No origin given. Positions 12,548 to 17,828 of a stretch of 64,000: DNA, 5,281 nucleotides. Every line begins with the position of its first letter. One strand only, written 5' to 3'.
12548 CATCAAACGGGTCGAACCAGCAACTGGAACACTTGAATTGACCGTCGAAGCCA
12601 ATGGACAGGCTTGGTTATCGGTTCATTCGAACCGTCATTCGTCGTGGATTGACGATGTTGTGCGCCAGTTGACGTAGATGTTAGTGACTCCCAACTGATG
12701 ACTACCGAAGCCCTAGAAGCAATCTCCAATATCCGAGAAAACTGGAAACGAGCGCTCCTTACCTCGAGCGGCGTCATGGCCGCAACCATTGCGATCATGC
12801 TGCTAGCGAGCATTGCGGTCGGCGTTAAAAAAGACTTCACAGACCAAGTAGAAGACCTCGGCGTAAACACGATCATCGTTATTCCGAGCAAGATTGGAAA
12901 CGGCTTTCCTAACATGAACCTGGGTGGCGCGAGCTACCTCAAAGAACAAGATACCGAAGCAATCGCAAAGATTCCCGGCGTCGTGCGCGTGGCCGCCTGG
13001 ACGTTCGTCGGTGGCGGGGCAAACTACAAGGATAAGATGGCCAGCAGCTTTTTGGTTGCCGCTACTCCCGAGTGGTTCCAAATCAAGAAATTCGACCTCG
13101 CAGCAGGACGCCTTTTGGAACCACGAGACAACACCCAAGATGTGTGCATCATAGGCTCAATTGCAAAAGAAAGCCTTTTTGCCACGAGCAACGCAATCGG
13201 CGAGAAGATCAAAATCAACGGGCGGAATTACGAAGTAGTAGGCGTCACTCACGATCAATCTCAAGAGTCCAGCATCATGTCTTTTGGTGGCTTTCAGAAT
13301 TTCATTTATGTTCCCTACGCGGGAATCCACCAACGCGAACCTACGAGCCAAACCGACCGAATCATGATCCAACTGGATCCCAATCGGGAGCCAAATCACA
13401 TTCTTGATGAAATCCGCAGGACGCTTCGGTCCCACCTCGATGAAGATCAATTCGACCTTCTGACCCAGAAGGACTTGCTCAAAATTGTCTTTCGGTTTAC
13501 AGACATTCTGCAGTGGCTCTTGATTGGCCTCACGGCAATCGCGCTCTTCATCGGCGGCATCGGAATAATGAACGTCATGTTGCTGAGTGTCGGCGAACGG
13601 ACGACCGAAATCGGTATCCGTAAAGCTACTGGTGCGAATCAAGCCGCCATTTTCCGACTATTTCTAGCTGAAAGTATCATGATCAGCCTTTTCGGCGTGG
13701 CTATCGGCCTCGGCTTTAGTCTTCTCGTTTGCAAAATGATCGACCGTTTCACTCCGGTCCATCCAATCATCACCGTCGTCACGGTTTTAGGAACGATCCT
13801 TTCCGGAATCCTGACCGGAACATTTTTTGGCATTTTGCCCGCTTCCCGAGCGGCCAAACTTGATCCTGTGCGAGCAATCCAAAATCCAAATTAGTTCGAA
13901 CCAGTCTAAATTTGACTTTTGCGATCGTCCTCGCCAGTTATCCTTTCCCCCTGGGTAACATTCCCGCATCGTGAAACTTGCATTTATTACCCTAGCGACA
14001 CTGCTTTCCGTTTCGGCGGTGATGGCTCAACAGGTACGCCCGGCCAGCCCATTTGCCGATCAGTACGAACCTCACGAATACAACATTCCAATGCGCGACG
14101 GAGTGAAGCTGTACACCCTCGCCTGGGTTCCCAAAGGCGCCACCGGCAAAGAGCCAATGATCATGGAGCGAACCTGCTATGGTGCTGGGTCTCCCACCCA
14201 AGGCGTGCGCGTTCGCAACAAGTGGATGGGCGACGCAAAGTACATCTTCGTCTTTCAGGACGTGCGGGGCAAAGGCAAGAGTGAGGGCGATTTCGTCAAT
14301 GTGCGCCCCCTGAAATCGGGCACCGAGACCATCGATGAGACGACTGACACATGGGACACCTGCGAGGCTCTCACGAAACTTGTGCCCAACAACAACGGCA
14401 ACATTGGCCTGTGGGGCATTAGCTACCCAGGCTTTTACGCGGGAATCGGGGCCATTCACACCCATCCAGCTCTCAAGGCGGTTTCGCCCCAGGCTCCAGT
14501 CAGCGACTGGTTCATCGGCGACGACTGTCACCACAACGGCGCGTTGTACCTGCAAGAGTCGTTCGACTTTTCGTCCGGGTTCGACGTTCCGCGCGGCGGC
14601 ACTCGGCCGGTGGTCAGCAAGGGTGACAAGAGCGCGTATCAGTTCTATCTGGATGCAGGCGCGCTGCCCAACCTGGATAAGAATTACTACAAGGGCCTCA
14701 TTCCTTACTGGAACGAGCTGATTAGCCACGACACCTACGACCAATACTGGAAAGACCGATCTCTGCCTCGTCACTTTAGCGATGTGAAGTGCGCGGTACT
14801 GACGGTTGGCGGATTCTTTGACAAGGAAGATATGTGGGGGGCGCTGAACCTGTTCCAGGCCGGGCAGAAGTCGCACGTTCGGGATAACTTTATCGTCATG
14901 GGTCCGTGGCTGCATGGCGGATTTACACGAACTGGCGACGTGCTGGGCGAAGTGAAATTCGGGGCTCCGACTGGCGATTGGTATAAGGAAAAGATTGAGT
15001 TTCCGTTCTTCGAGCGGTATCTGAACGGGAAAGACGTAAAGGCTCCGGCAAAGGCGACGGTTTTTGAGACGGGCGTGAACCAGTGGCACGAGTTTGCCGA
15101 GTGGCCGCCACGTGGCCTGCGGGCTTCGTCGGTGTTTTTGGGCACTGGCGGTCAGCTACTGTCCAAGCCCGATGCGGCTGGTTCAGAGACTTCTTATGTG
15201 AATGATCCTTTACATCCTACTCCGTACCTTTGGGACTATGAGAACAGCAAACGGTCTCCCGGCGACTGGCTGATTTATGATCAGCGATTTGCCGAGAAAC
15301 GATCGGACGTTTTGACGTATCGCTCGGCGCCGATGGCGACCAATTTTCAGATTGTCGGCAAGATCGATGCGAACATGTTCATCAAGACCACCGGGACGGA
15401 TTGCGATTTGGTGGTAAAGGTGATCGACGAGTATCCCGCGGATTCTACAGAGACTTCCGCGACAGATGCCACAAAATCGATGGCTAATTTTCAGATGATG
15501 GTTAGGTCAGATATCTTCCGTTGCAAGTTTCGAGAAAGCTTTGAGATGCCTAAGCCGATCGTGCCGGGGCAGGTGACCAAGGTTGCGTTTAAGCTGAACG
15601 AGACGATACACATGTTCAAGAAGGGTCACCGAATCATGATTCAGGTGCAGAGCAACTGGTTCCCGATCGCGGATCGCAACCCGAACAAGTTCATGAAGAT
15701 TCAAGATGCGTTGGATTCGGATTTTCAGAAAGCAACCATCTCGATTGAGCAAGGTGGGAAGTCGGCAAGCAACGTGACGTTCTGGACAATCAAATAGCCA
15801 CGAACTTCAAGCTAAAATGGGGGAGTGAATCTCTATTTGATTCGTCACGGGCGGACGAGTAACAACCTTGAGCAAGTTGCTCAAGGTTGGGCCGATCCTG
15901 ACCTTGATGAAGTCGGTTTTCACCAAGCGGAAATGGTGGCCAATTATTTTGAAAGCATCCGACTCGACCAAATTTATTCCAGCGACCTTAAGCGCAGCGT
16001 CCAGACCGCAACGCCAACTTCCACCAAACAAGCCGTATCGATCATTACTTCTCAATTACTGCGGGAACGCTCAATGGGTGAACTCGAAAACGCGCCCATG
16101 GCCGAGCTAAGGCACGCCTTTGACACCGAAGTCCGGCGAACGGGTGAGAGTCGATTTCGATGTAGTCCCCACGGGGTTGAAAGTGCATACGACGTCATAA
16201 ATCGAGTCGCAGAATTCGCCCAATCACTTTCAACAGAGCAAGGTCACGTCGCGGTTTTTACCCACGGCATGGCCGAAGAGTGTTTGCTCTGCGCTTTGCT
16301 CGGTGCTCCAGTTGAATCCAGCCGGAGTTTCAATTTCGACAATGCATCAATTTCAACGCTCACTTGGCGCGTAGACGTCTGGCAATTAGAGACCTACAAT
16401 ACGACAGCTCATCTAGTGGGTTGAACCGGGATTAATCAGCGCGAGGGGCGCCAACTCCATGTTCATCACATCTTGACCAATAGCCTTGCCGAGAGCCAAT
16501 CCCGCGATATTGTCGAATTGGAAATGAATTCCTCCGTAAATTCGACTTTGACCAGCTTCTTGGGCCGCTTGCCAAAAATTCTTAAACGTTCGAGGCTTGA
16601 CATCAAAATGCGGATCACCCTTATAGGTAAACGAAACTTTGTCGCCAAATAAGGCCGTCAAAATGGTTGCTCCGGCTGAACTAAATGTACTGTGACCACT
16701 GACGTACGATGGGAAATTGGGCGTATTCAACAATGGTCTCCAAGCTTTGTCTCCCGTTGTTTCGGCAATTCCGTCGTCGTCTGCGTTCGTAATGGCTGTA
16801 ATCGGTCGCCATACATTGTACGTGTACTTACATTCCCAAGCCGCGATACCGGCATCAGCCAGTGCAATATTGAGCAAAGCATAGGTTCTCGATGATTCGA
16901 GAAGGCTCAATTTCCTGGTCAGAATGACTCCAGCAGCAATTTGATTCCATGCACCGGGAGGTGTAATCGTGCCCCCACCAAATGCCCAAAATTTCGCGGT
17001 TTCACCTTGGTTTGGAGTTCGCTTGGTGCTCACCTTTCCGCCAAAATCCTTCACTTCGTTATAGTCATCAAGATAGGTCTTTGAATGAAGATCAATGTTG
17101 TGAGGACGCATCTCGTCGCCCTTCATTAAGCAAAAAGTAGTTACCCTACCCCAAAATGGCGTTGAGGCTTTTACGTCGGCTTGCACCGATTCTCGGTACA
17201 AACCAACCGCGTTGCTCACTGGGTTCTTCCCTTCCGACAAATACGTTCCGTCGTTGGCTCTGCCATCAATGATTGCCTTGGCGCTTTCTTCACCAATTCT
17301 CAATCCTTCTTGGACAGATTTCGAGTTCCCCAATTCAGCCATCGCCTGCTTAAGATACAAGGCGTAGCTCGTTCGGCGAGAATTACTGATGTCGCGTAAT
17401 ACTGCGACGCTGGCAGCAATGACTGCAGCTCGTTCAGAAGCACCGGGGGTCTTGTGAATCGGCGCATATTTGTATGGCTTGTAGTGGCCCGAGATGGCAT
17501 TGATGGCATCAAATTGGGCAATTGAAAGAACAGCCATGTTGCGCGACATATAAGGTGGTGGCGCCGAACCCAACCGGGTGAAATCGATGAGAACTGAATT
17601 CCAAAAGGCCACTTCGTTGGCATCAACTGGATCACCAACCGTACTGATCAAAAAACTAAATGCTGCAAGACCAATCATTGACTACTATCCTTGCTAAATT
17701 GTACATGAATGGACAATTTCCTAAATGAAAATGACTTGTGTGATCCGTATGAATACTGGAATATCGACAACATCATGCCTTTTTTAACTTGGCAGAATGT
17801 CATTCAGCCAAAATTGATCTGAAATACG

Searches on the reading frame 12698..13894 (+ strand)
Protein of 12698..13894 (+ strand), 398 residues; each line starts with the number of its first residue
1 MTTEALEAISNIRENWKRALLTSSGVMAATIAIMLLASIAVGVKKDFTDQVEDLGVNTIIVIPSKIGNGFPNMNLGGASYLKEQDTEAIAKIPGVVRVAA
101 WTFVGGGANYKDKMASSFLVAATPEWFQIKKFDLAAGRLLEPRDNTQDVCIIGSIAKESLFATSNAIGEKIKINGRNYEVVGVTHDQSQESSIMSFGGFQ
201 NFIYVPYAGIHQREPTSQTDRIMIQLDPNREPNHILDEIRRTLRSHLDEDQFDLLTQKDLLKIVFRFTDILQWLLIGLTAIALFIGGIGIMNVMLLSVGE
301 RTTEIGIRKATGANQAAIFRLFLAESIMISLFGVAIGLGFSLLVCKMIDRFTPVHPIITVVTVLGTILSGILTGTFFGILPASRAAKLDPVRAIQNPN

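Call 49: search_protein_families(library=pfam, proteins=[window:12698-13894:+], max_evalue=0.0001)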
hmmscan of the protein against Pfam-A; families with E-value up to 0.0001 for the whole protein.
window:12698-13894:+ (398 aa): 2 families
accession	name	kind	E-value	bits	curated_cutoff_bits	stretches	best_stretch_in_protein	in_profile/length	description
PF12704.14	MacB_PCD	-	2.7e-32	113.2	27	1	20-241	2-206/207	MacB-like periplasmic core domain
PF02687.27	FtsX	-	4.8e-18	65.8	25.5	1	278-390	3-120/120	FtsX-like permease C-terminal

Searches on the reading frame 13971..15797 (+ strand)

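Call 49: search_protein_families(library=pfam, proteins=[window:13971-15797:+], max_evalue=0.0001)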
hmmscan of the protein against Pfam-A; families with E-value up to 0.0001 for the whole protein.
window:13971-15797:+ (608 aa): 3 families
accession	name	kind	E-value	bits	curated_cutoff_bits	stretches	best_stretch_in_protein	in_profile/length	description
PF02129.25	Peptidase_S15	-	8.5e-45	153.9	23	1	43-316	1-261/262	X-Pro dipeptidyl-peptidase (S15 family)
PF08530.16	PepX_C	-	1.7e-27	97.2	22.5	1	358-601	5-215/217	X-Pro dipeptidyl-peptidase C-terminal non-catalytic domain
PF00326.27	Peptidase_S9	-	9.6e-06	25.7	22.6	1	82-181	6-102/213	Prolyl oligopeptidase family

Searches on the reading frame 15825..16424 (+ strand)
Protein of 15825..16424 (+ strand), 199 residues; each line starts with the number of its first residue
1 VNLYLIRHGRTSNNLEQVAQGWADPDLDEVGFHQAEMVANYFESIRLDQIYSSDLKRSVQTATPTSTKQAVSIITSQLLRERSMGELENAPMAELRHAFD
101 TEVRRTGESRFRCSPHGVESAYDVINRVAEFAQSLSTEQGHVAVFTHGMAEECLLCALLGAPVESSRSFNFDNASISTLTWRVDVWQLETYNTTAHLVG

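Call 49: search_protein_families(library=pfam, proteins=[window:15825-16424:+], max_evalue=0.0001)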
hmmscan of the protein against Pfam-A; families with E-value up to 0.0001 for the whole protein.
window:15825-16424:+ (199 aa): 1 family
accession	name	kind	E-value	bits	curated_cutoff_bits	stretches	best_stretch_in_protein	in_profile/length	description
PF00300.27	His_Phos_1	-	5.4e-49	166.9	21.7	1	3-193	1-193/194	Histidine phosphatase superfamily (branch 1)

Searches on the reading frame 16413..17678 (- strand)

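Call 49: search_protein_families(library=pfam, proteins=[window:16413-17678:-], max_evalue=0.0001)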
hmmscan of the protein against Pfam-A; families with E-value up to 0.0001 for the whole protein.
window:16413-17678:- (421 aa): 1 family
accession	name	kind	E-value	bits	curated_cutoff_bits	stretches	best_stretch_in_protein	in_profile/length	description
PF01569.27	PAP2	-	3.5e-13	49.9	27.2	1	268-401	6-118/130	PAP2 superfamily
